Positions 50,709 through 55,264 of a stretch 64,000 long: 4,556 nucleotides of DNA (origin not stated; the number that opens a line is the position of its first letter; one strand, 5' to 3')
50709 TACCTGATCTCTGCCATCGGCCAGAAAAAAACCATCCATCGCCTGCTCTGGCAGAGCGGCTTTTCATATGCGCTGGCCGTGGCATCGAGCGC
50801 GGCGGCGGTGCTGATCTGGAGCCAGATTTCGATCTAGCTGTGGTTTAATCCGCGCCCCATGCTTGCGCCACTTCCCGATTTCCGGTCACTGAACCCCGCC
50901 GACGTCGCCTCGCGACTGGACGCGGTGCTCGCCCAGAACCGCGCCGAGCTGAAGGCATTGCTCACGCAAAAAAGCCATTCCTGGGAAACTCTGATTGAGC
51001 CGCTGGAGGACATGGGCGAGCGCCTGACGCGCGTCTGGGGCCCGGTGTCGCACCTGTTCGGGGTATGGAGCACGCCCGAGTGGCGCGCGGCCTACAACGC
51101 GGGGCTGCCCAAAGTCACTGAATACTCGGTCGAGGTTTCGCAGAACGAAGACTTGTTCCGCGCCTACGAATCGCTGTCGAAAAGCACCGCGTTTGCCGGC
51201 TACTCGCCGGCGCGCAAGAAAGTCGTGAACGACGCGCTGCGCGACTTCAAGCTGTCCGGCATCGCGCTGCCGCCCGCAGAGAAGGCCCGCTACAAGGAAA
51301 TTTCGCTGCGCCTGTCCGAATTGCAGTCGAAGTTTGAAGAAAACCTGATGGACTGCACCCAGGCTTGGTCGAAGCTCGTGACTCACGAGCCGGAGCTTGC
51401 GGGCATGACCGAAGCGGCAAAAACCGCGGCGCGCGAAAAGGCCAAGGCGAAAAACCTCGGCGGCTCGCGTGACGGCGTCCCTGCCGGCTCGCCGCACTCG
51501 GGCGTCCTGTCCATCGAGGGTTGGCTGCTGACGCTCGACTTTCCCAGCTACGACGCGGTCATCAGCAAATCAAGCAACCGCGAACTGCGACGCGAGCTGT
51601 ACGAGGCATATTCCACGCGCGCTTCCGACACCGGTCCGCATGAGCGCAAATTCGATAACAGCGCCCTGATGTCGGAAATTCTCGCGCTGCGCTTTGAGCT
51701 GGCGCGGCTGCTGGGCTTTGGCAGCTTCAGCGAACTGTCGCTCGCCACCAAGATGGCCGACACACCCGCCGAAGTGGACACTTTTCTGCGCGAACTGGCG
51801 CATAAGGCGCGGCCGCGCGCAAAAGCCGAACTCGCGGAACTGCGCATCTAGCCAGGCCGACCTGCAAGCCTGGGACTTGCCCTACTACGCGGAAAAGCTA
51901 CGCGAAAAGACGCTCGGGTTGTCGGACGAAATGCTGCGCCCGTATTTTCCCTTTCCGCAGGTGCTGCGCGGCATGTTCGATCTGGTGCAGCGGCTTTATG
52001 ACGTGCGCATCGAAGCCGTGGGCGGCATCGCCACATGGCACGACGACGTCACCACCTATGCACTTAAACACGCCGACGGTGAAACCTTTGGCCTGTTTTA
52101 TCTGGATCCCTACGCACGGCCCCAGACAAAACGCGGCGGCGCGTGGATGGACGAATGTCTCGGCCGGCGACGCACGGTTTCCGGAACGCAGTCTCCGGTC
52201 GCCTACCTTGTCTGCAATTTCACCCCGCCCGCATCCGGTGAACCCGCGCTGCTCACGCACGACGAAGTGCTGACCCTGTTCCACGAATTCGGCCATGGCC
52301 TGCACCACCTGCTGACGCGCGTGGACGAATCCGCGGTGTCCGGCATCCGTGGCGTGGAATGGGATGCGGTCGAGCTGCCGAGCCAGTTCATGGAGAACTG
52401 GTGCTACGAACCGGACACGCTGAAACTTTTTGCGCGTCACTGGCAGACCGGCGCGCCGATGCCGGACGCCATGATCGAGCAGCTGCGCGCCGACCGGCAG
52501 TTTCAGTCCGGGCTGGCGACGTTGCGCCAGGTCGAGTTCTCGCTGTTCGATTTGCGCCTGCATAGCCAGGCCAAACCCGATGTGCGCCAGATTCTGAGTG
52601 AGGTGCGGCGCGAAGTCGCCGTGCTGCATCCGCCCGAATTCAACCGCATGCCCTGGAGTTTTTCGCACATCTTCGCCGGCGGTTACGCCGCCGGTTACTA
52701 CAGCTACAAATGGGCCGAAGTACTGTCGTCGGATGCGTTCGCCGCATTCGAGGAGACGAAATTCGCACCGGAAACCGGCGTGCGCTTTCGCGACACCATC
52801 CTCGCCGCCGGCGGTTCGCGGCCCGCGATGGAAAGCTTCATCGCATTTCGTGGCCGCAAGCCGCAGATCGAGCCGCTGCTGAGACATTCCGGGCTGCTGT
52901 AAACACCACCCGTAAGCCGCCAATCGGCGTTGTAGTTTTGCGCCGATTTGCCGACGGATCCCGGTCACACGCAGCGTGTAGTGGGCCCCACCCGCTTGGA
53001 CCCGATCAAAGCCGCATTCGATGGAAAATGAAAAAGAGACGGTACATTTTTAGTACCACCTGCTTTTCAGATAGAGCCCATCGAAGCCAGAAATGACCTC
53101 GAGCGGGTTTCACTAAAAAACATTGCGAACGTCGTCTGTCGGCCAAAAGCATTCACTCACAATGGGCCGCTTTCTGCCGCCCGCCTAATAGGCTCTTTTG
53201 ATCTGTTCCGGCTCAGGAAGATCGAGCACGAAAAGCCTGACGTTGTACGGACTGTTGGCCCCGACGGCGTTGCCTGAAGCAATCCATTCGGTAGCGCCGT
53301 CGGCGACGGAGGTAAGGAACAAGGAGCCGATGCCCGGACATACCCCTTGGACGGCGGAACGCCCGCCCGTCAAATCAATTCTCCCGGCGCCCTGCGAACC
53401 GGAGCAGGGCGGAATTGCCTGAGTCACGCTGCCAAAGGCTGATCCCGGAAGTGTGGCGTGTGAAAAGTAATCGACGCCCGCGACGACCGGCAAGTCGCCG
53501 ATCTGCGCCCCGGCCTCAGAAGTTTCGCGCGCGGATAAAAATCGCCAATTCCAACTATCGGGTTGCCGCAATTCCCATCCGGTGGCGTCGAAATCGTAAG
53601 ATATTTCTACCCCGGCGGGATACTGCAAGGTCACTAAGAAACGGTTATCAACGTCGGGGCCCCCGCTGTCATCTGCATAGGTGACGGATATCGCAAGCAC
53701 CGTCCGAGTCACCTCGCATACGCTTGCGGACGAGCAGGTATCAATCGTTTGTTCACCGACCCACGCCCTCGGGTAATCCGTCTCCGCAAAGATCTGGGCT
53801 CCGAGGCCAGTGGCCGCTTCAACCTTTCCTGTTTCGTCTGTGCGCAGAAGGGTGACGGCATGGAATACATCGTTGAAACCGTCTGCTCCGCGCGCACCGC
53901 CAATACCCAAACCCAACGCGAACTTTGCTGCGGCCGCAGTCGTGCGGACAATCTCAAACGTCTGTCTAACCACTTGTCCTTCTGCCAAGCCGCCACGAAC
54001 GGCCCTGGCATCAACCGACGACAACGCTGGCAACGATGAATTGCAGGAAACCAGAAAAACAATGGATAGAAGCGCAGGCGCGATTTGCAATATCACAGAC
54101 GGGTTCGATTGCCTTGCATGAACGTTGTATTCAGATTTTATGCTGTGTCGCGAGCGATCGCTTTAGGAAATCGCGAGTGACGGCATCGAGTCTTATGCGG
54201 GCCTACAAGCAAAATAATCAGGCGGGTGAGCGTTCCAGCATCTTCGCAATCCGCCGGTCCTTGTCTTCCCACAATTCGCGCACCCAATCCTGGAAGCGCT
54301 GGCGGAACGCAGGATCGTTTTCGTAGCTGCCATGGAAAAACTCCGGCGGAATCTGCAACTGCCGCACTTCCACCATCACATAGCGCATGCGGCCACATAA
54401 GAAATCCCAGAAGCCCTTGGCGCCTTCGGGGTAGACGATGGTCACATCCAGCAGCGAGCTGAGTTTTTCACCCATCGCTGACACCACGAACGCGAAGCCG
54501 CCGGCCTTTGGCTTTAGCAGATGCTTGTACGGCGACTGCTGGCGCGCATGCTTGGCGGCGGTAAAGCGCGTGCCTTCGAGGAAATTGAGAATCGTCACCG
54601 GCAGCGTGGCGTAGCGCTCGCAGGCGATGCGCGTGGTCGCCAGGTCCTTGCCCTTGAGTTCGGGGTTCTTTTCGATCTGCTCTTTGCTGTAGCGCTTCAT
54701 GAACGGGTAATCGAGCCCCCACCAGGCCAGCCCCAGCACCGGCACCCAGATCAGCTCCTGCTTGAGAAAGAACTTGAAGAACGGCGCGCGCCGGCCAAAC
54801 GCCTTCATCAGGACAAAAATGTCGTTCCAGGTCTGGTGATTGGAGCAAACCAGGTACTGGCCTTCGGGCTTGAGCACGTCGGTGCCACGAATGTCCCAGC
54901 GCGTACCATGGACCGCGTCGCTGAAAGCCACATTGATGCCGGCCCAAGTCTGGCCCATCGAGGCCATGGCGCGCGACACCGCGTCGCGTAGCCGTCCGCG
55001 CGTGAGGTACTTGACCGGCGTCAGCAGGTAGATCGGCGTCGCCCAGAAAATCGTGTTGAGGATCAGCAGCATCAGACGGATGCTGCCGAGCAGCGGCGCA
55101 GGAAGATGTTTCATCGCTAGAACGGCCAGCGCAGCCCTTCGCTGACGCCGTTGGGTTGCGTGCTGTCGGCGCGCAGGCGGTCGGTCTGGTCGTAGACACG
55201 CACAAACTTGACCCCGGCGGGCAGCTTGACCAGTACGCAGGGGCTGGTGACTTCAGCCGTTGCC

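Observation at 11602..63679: Eight dispersed copies of an unrecognised 123-bp intergenic element (12-nt inverted termini plus central GGTAC-N7-GTACC)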

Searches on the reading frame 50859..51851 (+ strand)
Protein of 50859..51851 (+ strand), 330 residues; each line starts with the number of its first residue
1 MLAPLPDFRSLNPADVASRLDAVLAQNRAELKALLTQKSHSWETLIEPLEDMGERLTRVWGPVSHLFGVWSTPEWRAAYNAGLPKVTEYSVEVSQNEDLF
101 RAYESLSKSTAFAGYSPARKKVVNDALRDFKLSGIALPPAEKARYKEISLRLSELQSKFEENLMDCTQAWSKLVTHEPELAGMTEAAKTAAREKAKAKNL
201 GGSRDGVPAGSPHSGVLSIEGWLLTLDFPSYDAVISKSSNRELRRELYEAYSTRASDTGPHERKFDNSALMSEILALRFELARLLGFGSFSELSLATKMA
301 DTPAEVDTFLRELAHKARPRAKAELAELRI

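Call 93: search_protein_families(library=pfam, proteins=[window:50859-51851:+], max_evalue=0.01)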
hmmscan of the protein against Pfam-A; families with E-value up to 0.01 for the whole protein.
window:50859-51851:+ (330 aa): 2 families
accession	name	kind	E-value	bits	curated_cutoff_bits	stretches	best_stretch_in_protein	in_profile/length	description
PF19310.4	TOP_N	-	1.1e-28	99.9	27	1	22-139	3-120/123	Neurolysin/Thimet oligopeptidase, N-terminal domain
PF01432.26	Peptidase_M3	-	1.9e-19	70.8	27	1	236-328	3-92/457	Peptidase family M3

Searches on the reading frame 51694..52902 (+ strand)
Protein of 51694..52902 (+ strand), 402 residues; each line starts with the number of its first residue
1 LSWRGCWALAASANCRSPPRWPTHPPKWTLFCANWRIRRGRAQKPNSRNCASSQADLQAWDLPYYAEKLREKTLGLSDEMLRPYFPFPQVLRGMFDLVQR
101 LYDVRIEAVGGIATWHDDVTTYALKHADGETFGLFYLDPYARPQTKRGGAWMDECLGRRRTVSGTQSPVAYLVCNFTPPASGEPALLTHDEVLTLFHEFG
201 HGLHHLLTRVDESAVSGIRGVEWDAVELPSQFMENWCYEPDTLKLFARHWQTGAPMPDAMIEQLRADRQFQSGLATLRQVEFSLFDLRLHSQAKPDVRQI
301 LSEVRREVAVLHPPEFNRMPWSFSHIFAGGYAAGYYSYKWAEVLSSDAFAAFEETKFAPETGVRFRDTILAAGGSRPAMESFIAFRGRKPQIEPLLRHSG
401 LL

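Call 16: search_protein_families(library=ncbifam, proteins=[window:51694-52902:+])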
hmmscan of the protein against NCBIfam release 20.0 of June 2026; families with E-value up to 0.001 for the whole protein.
window:51694-52902:+ (402 aa): 2 families
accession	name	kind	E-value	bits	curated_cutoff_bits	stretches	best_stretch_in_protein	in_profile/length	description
NF008159.0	PRK10911.1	equivalog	1.5e-134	449.8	927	1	54-401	326-678/680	oligopeptidase A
NF007624.0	PRK10280.1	equivalog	4e-77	260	944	1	56-401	331-679/681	peptidyl-dipeptidase Dcp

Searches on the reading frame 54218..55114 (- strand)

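Call 67: search_protein_families(library=pfam, proteins=[window:54218-55114:-], max_evalue=0.00001)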
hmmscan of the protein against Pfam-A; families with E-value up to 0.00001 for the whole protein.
window:54218-55114:- (298 aa): 1 family
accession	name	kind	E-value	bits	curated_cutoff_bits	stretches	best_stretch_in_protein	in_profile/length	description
PF01553.26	Acyltransferase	-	2.7e-12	47.1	23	1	74-226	3-126/132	Acyltransferase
